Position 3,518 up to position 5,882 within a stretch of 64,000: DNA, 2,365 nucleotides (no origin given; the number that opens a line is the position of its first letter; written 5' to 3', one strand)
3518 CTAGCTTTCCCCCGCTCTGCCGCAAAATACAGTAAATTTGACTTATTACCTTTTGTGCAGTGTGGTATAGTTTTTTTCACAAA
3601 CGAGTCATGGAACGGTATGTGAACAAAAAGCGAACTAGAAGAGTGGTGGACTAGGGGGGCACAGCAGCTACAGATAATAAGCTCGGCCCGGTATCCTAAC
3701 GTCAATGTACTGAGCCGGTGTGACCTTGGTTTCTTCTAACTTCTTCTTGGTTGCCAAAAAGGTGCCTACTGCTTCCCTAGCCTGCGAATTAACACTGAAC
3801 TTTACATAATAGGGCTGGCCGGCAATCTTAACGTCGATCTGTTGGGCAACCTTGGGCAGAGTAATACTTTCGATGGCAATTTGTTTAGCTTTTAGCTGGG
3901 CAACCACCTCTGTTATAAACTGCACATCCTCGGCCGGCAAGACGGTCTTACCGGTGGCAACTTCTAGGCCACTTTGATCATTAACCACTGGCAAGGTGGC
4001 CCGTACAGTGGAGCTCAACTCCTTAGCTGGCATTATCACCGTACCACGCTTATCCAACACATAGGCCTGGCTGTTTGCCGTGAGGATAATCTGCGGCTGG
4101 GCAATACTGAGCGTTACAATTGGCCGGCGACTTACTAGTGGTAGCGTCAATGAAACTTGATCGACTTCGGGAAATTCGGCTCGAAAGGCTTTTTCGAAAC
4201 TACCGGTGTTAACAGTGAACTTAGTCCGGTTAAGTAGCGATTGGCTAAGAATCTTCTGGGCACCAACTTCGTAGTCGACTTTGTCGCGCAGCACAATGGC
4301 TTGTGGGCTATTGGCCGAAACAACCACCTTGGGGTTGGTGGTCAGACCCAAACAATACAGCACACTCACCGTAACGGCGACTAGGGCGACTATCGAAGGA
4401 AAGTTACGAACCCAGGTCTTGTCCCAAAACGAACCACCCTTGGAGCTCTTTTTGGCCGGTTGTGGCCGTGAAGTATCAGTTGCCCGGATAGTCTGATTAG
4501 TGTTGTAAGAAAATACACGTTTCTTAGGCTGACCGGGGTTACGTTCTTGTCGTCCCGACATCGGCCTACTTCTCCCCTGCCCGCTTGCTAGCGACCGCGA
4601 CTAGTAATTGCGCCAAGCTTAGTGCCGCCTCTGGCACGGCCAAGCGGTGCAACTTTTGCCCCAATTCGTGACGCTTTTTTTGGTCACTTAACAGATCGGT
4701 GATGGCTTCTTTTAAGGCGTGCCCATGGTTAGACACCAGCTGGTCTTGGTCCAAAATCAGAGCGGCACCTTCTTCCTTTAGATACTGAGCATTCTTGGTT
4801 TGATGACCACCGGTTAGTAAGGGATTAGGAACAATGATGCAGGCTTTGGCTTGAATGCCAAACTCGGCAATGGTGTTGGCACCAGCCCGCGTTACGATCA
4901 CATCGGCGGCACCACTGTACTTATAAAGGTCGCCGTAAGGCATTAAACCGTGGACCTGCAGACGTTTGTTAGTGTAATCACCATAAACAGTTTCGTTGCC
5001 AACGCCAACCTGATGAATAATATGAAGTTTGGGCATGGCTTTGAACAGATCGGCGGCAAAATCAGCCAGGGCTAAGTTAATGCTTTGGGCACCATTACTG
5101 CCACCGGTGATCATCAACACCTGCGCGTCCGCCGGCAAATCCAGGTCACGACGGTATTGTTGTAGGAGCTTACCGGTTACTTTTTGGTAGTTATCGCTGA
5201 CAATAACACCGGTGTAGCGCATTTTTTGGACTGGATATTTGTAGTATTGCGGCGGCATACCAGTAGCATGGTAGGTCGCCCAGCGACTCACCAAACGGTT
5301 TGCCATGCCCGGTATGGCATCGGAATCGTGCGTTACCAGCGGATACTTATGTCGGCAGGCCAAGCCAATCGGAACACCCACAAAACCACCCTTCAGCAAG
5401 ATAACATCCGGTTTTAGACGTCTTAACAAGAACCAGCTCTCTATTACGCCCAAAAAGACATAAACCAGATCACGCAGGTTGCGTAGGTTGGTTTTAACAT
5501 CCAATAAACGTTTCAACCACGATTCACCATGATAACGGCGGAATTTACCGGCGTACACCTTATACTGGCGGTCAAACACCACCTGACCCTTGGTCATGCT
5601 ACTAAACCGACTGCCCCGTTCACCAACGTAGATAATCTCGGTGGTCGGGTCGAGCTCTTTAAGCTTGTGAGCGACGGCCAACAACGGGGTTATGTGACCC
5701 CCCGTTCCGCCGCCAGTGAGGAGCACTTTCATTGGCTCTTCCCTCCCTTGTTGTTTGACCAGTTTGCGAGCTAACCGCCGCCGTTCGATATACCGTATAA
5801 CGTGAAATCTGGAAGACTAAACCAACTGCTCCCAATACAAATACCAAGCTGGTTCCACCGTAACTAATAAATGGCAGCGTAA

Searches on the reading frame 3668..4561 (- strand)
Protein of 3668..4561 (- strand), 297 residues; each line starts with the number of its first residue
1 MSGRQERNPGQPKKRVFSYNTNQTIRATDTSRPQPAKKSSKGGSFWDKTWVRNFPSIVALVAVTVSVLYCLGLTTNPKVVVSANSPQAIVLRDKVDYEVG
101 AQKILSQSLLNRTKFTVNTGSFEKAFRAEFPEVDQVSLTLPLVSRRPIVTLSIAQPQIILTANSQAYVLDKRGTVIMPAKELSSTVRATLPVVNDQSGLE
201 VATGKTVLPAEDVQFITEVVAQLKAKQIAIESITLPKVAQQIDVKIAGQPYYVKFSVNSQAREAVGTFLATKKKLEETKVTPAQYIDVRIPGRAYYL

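Call 7: search_protein_families(library=pfam, proteins=[window:3668-4561:-], max_evalue=0.01)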
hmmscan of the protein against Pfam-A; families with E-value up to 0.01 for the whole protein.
window:3668-4561:- (297 aa): 0 families

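Call 8: search_protein_families(library=ncbifam, proteins=[window:3668-4561:-], max_evalue=0.01)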
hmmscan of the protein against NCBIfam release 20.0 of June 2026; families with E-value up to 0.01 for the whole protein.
window:3668-4561:- (297 aa): 0 families

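Call 12: find_encoding_contigs(protein=window:3668-4561:-, flank=10000, max_places=10)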
Protein window:3668-4561:- (297 aa): 2 contigs read that carry it; 2 places shown.
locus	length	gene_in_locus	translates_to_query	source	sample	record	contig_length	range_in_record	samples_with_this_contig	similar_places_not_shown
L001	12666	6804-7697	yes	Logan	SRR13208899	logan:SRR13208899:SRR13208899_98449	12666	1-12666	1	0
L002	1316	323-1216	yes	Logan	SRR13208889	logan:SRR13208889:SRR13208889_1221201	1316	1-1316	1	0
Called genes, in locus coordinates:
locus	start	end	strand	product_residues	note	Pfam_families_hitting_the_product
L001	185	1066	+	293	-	PF01795:Methyltransf_5, PF05175:MTS (faint)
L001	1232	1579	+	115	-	-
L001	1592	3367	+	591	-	PF03717:PBP_dimer, PF00905:Transpeptidase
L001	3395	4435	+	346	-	PF00953:Glycos_transf_4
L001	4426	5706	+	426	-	PF01098:FTSW_RODA_SPOVE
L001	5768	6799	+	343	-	PF03033:Glyco_transf_28, PF04101:Glyco_tran_28_C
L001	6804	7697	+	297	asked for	-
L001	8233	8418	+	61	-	-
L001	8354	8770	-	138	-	-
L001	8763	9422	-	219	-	-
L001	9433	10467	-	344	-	PF04545:Sigma70_r4, PF05066:HARE-HTH (faint)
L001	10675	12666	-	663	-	?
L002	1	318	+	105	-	?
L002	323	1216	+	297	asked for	-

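Call 14: find_homologous_proteins(query=window:3668-4561:-)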
Query window:3668-4561:- (297 aa): 154 proteins with E <= 0.001 among 1576 candidates; the best 120 are listed.
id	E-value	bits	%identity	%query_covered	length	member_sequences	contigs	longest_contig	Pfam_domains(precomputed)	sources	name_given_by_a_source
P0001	6.4e-169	578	91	99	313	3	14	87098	-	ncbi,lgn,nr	ncbi:MAG: hypothetical protein QG553_75 [Patescibacteria group bacterium]|nr:hypothetical protein [P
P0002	1.4e-122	426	66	99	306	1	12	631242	-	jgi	jgi:hypothetical protein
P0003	1.9e-122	426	67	99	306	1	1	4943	-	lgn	-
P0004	2.4e-122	426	66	98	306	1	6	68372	-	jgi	jgi:hypothetical protein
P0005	1.9e-120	419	66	99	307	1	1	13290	-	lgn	-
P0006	3.2e-120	419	64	99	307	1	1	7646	-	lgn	-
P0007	1.0e-119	417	66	99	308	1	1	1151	-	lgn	-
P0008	1.2e-118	413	67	99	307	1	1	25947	-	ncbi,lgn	ncbi:MAG: hypothetical protein ABIQ89_03565 [Candidatus Saccharimonadales bacterium]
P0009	3.3e-117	409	65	99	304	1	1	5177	-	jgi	-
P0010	7.5e-117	408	63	99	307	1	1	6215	-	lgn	-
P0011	8.4e-116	404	65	98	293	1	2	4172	-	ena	-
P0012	3.6e-115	402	64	100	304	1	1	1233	-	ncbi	-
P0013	5.6e-114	398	63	100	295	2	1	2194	-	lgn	-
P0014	7.7e-114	398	63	99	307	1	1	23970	-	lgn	-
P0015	9.7e-114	397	62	99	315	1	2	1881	-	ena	-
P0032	1.2e-87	312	53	94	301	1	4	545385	-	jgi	jgi:hypothetical protein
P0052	6.5e-60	221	42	89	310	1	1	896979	-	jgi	jgi:hypothetical protein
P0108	2.4e-50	190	37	96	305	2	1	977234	-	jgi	jgi:cell division septal protein FtsQ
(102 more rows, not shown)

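Call 15: find_encoding_contigs(protein=P0001, flank=10000, max_places=3)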
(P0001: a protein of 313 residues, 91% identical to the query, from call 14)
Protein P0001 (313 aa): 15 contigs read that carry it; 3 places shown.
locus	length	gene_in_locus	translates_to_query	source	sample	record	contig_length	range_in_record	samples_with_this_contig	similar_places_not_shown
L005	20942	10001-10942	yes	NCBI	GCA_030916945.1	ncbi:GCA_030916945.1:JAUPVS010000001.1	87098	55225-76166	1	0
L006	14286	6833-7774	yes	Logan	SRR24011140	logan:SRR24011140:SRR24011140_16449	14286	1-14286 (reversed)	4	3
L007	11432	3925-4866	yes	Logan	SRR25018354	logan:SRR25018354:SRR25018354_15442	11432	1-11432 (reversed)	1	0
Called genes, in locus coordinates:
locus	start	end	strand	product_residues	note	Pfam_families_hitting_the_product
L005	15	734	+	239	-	PF08713:DNA_alkylation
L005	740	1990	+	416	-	PF00232:Glyco_hydro_1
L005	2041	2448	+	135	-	-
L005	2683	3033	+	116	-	PF02381:MraZ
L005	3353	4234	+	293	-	PF01795:Methyltransf_5, PF05175:MTS (faint)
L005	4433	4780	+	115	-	-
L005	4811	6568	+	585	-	PF03717:PBP_dimer, PF00905:Transpeptidase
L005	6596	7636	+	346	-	PF00953:Glycos_transf_4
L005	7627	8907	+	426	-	PF01098:FTSW_RODA_SPOVE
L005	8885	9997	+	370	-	PF03033:Glyco_transf_28, PF04101:Glyco_tran_28_C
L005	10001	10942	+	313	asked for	-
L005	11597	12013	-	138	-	-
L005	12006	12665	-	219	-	-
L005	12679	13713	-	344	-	PF04545:Sigma70_r4, PF05066:HARE-HTH (faint)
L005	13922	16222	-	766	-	PF01751:Toprim, PF01131:Topoisom_bac, PF13368:Toprim_C_rpt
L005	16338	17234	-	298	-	PF02481:DNA_processg_A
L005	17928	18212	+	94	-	-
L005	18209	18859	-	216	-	PF01195:Pept_tRNA_hydro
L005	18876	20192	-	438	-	PF00005:ABC_tran (faint), PF00009:GTP_EFTU, PF01926:MMR_HSR1, PF02421:FeoB_N, PF04548:AIG1, PF01926:MMR_HSR1, PF02421:FeoB_N, PF14714:KH_dom-like, +6 more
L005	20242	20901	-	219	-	PF01479:S4 (weak), PF00849:PseudoU_synth_2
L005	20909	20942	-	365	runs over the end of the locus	PF00072:Response_reg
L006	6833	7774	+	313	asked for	-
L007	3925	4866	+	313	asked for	-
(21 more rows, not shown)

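Call 16: find_encoding_contigs(protein=P0002, flank=10000, max_places=3)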
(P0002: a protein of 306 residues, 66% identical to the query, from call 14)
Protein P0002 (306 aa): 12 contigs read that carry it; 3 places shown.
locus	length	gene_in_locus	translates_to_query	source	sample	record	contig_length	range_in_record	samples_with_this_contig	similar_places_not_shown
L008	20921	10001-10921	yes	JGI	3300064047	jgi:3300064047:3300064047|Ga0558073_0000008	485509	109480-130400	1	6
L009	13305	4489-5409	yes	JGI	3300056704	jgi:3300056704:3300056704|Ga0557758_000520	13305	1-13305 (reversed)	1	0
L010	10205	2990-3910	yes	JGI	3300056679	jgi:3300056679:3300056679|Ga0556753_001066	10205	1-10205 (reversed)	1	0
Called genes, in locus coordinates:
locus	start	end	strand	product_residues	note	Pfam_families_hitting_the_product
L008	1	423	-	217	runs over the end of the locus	-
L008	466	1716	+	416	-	PF00232:Glyco_hydro_1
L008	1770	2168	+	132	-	-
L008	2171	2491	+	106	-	-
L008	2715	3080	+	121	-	PF02381:MraZ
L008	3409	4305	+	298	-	PF01795:Methyltransf_5, PF01189:Methyltr_RsmB-F (weak)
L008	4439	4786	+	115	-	-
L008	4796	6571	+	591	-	PF03717:PBP_dimer, PF00905:Transpeptidase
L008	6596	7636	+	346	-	PF00953:Glycos_transf_4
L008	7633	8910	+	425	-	PF01098:FTSW_RODA_SPOVE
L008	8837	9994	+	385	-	PF03033:Glyco_transf_28, PF04101:Glyco_tran_28_C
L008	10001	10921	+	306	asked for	-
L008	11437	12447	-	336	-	PF12697:Abhydrolase_6 (weak)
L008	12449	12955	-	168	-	-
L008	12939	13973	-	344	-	PF04545:Sigma70_r4, PF05066:HARE-HTH (faint)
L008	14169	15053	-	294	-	-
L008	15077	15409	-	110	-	-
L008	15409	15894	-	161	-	-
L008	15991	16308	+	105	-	-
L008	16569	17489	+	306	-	PF12760:Zn_ribbon_IS1595, PF12762:DDE_Tnp_IS1595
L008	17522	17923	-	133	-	-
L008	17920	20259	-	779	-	PF01751:Toprim, PF01131:Topoisom_bac, PF13368:Toprim_C_rpt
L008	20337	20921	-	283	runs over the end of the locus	PF02481:DNA_processg_A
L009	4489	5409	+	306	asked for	-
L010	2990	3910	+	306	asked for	-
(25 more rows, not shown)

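Call 17: find_encoding_contigs(protein=P0004, flank=10000, max_places=3)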
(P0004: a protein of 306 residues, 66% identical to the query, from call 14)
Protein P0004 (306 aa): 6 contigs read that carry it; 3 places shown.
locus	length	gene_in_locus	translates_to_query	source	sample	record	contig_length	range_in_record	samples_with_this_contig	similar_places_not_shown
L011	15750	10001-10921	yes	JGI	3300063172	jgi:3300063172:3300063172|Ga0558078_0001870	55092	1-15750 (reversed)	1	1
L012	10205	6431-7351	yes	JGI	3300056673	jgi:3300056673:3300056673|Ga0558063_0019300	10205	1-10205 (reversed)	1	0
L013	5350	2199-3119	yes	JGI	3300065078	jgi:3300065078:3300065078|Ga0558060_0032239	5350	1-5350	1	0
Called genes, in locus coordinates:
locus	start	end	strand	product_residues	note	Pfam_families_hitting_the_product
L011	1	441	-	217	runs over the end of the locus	-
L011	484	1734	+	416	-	PF00232:Glyco_hydro_1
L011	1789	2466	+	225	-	-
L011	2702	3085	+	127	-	PF02381:MraZ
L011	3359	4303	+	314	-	PF01795:Methyltransf_5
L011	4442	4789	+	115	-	-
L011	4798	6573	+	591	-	PF03717:PBP_dimer, PF00905:Transpeptidase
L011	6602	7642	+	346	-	PF00953:Glycos_transf_4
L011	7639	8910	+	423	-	PF01098:FTSW_RODA_SPOVE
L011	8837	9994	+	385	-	PF03033:Glyco_transf_28, PF04101:Glyco_tran_28_C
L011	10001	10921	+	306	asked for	-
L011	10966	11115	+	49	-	-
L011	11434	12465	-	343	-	-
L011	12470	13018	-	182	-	-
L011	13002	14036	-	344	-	PF04545:Sigma70_r4, PF05066:HARE-HTH (faint)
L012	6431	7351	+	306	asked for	-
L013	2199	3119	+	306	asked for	-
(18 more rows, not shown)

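Call 20: find_encoding_contigs(protein=P0032, flank=10000, max_places=1)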
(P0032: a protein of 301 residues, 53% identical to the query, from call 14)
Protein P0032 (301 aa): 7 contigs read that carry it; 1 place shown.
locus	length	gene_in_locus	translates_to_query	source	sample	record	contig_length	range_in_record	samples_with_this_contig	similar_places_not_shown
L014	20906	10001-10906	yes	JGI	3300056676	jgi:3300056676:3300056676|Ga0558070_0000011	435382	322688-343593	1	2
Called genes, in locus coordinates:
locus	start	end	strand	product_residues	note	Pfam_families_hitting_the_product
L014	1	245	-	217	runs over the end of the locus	-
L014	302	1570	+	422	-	PF00232:Glyco_hydro_1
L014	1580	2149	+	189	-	-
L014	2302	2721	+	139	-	PF02381:MraZ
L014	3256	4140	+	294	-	PF01795:Methyltransf_5, PF01189:Methyltr_RsmB-F (weak), PF01209:Ubie_methyltran (faint), PF05175:MTS (faint)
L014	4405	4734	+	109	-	-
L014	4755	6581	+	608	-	PF03717:PBP_dimer, PF21922:PBP_dimer_2 (weak), PF00905:Transpeptidase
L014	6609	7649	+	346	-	PF00953:Glycos_transf_4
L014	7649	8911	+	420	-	PF01098:FTSW_RODA_SPOVE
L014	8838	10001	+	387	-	PF03033:Glyco_transf_28, PF13439:Glyco_transf_4 (faint), PF04101:Glyco_tran_28_C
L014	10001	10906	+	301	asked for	-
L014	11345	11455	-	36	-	-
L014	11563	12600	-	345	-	PF04545:Sigma70_r4, PF05066:HARE-HTH (faint)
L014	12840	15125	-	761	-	PF01751:Toprim, PF01131:Topoisom_bac, PF13368:Toprim_C_rpt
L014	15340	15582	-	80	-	-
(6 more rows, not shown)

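Call 21: find_encoding_contigs(protein=P0052, flank=10000, max_places=1)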
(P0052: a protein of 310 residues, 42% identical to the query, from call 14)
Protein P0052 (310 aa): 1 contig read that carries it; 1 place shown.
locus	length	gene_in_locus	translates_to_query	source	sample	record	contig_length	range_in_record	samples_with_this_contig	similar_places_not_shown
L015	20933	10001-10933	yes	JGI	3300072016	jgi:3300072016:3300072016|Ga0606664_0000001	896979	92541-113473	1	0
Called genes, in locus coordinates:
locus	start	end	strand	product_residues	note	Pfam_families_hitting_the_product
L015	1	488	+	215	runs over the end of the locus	PF00753:Lactamase_B, PF13483:Lactamase_B_3, PF12706:Lactamase_B_2 (faint)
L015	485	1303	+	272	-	PF00248:Aldo_ket_red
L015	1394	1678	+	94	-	-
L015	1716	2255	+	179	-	-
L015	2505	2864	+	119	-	PF02381:MraZ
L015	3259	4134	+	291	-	PF01189:Methyltr_RsmB-F (weak), PF01795:Methyltransf_5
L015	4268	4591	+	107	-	-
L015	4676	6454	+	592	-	PF03717:PBP_dimer, PF00905:Transpeptidase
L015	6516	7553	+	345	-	PF00953:Glycos_transf_4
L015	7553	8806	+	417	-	PF01098:FTSW_RODA_SPOVE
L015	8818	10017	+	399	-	PF03033:Glyco_transf_28, PF04101:Glyco_tran_28_C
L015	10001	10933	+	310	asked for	-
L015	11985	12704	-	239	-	-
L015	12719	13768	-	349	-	PF04545:Sigma70_r4, PF05066:HARE-HTH (faint)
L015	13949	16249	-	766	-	PF01751:Toprim, PF01131:Topoisom_bac, PF13368:Toprim_C_rpt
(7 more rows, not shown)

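Call 22: find_encoding_contigs(protein=P0108, flank=10000, max_places=1)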
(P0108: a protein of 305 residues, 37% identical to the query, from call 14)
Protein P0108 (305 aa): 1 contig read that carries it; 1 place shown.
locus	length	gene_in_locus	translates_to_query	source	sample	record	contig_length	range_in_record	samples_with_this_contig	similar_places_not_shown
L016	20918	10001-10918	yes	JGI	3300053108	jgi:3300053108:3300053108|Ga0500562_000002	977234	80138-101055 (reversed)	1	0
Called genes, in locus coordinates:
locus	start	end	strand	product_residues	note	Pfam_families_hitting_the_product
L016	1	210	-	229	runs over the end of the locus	PF20582:UPF0758_N, PF04002:RadC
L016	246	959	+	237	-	PF08713:DNA_alkylation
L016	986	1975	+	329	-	PF01933:CofD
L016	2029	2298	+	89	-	-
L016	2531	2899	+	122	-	PF02381:MraZ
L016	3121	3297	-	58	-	-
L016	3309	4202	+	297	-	PF01795:Methyltransf_5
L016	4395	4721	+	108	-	-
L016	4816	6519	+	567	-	PF03717:PBP_dimer, PF00905:Transpeptidase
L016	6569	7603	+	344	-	PF00953:Glycos_transf_4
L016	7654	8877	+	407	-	PF01098:FTSW_RODA_SPOVE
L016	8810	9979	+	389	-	PF03033:Glyco_transf_28, PF04101:Glyco_tran_28_C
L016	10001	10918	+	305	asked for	-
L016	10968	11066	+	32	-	-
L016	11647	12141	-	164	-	-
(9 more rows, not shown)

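Call 71: find_homologous_proteins(query=L005:18876-20192:-, max_evalue=1e-30)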
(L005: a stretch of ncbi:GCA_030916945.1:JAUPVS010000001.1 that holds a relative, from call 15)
Query L005:18876-20192:- (438 aa): 7962 proteins with E <= 1e-30 among 8000 candidates; the best 120 are listed.
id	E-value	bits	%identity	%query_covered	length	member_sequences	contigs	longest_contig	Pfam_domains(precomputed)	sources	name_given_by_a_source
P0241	5.4e-287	969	100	100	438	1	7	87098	PF01926.30,PF09439.17,PF08477.20,PF00350.30,PF03193.23,PF10662.16,PF04548.23,PF00005.34,PF02421.25,PF00009.34,PF14714.12,PF00071.29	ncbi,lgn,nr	ncbi:MAG: GTPase [Patescibacteria group bacterium]|nr:GTPase [Patescibacteria group bacterium]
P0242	1.0e-283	959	98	100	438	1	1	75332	PF01926.30,PF00005.34,PF08477.20,PF00350.30,PF02421.25,PF00009.34,PF03193.23,PF10662.16,PF14714.12,PF04548.23,PF00071.29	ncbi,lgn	-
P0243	5.7e-254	861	86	100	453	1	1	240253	PF01926.30,PF00005.34,PF08477.20,PF00350.30,PF02421.25,PF00009.34,PF03193.23,PF10662.16,PF14714.12,PF04548.23,PF00071.29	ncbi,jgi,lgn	jgi:GTP-binding protein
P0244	8.0e-254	860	85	100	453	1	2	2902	PF01926.30,PF08477.20,PF00350.30,PF02421.25,PF00009.34,PF03193.23,PF10662.16,PF14714.12,PF04548.23,PF00071.29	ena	-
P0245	1.1e-253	860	86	100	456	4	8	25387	PF01926.30,PF08477.20,PF00350.30,PF02421.25,PF00009.34,PF03193.23,PF10662.16,PF14714.12,PF04548.23,PF00071.29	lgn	-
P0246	5.6e-253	857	85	100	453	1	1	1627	PF01926.30,PF08477.20,PF00350.30,PF02421.25,PF00009.34,PF03193.23,PF10662.16,PF14714.12,PF04548.23,PF00071.29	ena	-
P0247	1.3e-251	853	86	100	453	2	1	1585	PF01926.30,PF09439.17,PF08477.20,PF00350.30,PF03193.23,PF10662.16,PF04548.23,PF00005.34,PF02421.25,PF00009.34,PF14714.12,PF00071.29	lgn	-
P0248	9.7e-251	850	85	100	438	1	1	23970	PF01926.30,PF08477.20,PF00350.30,PF03193.23,PF10662.16,PF04548.23,PF02492.26,PF00005.34,PF02421.25,PF00009.34,PF14714.12,PF00071.29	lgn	-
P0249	2.4e-250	849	85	100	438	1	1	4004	PF01926.30,PF00005.34,PF08477.20,PF00350.30,PF02421.25,PF00009.34,PF03193.23,PF10662.16,PF14714.12,PF04548.23,PF00071.29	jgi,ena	-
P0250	2.7e-248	842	84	100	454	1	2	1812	PF01926.30,PF08477.20,PF00350.30,PF02421.25,PF00009.34,PF03193.23,PF10662.16,PF14714.12,PF04548.23,PF00071.29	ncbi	-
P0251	2.8e-248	842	84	100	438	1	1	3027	PF01926.30,PF09439.17,PF08477.20,PF00350.30,PF03193.23,PF10662.16,PF04548.23,PF02492.26,PF02421.25,PF00009.34,PF14714.12,PF00071.29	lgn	-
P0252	2.0e-247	839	83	100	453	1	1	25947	PF01926.30,PF00005.34,PF08477.20,PF00350.30,PF02421.25,PF00009.34,PF03193.23,PF10662.16,PF14714.12,PF04548.23,PF00071.29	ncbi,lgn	ncbi:MAG: ribosome biogenesis GTPase Der [Candidatus Saccharimonadales bacterium]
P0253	2.6e-246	836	84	100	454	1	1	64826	PF01926.30,PF00005.34,PF00350.30,PF02421.25,PF00009.34,PF03193.23,PF10662.16,PF14714.12,PF04548.23,PF00071.29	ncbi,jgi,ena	ncbi:MAG: ribosome biogenesis GTPase Der [Candidatus Saccharibacteria bacterium]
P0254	2.1e-245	832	84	100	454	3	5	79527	PF01926.30,PF00005.34,PF08477.20,PF00350.30,PF02421.25,PF00009.34,PF03193.23,PF10662.16,PF14714.12,PF04548.23,PF00071.29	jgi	jgi:GTP-binding protein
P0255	1.9e-244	829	82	100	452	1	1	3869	PF01926.30,PF00350.30,PF02421.25,PF00009.34,PF03193.23,PF10662.16,PF14714.12,PF04548.23,PF00071.29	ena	-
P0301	3.3e-220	750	75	100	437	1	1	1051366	PF01926.30,PF08477.20,PF00350.30,PF02421.25,PF00009.34,PF03193.23,PF14714.12,PF05621.18,PF04548.23,PF00071.29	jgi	jgi:GTP-binding protein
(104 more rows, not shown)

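Call 72: find_encoding_contigs(protein=P0241, flank=10000, max_places=1)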
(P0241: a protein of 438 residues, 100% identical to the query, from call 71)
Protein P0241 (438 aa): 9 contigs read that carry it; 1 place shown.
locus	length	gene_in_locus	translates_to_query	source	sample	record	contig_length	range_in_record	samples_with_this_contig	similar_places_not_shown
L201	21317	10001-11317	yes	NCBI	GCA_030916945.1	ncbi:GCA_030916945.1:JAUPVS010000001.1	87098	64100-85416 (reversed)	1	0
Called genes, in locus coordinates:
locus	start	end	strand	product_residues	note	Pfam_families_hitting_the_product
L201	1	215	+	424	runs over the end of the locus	PF11258:DUF3048, PF17479:DUF3048_C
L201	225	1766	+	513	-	PF00989:PAS (weak), PF00512:HisKA, PF02518:HATPase_c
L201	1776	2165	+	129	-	PF00072:Response_reg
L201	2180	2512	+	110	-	PF00717:Peptidase_S24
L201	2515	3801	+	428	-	PF00817:IMS, PF11799:IMS_C, PF13438:DUF4113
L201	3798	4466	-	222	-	-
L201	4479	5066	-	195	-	-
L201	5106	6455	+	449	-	-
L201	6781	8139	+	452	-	PF00989:PAS, PF13188:PAS_8 (faint), PF08448:PAS_4, PF13426:PAS_9, PF00512:HisKA, PF02518:HATPase_c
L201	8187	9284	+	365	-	PF00072:Response_reg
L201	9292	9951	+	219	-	PF01479:S4 (weak), PF00849:PseudoU_synth_2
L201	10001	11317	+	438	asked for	PF00005:ABC_tran (faint), PF00009:GTP_EFTU, PF01926:MMR_HSR1, PF02421:FeoB_N, PF04548:AIG1, PF01926:MMR_HSR1, PF02421:FeoB_N, PF14714:KH_dom-like, +6 more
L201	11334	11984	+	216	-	PF01195:Pept_tRNA_hydro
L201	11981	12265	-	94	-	-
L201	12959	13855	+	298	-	PF02481:DNA_processg_A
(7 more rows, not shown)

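Call 74: find_encoding_contigs(protein=P0301, flank=10000, max_places=1)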
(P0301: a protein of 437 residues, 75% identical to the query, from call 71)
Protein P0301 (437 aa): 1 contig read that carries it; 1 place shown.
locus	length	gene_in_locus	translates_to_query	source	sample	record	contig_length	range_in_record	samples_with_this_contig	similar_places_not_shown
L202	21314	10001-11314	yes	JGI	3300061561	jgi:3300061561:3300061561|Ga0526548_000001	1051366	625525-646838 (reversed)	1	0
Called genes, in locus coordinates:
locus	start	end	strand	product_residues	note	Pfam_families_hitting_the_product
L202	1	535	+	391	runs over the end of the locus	-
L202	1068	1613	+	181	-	-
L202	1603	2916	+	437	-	PF18144:SMODS (weak), PF18134:AGS_C (weak)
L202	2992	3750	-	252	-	-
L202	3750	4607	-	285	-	PF00565:SNase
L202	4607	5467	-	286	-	-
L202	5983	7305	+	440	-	PF00989:PAS, PF08448:PAS_4, PF13426:PAS_9, PF00512:HisKA, PF02518:HATPase_c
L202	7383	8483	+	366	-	PF00072:Response_reg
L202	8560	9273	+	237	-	PF01479:S4 (weak), PF00849:PseudoU_synth_2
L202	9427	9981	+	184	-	-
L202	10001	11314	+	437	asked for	PF00009:GTP_EFTU (weak), PF01926:MMR_HSR1, PF02421:FeoB_N, PF04548:AIG1, PF00009:GTP_EFTU (weak), PF01926:MMR_HSR1, PF02421:FeoB_N, PF14714:KH_dom-like, +5 more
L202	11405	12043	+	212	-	PF01195:Pept_tRNA_hydro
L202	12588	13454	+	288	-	PF02481:DNA_processg_A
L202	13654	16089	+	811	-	PF01751:Toprim, PF01131:Topoisom_bac, PF13368:Toprim_C_rpt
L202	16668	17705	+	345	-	PF04545:Sigma70_r4, PF05066:HARE-HTH (faint)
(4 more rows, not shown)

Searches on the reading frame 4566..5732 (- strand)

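Call 7: search_protein_families(library=pfam, proteins=[window:4566-5732:-], max_evalue=0.01)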
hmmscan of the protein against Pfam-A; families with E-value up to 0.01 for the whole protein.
window:4566-5732:- (388 aa): 2 families
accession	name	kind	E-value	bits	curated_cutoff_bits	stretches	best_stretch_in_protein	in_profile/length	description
PF04101.22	Glyco_tran_28_C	-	2.8e-27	96.2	22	1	205-361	1-154/166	Glycosyltransferase family 28 C-terminal domain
PF03033.26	Glyco_transf_28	-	2.7e-19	70.1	26.2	1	3-153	1-135/139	Glycosyltransferase family 28 N-terminal domain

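Call 8: search_protein_families(library=ncbifam, proteins=[window:4566-5732:-], max_evalue=0.01)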
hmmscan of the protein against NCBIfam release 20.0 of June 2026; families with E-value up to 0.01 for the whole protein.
window:4566-5732:- (388 aa): 8 families
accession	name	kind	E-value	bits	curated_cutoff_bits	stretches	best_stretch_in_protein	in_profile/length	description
TIGR01133.1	murG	equivalog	1.4e-51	175.6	250.25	1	1-377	6-353/353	undecaprenyldiphospho-muramoylpentapeptide beta-N-acetylglucosaminyltransferase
NF009102.0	PRK12446.1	equivalog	6.5e-41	140.4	339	1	2-347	3-322/352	undecaprenyldiphospho-muramoylpentapeptide beta-N-acetylglucosaminyltransferase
NF041548.1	PssE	equivalog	6.7e-09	35.8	120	1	241-331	26-114/146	PssE/Cps14G family polysaccharide biosynthesis glycosyltransferase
NF010135.0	PRK13609.1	equivalog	1.2e-07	31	500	1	170-379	171-367/388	diglucosyl diacylglycerol synthase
TIGR01426.2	MGT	subfamily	0.00027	20.1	260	1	256-357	276-367/393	macrolide family glycosyltransferase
NF033129.1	macro_glyco_Mgt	subfamily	0.00037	19.6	700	1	200-359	222-370/393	macrolide-inactivating glycosyltransferase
TIGR00661.1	MJ1255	subfamily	0.0021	17.4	195.9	0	3-331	2-301/321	MJ1255/VC2487 family glycosyltransferase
NF007640.0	PRK10307.1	subfamily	0.0029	16.6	276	1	182-366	208-388/411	WcaI family glycosyltransferase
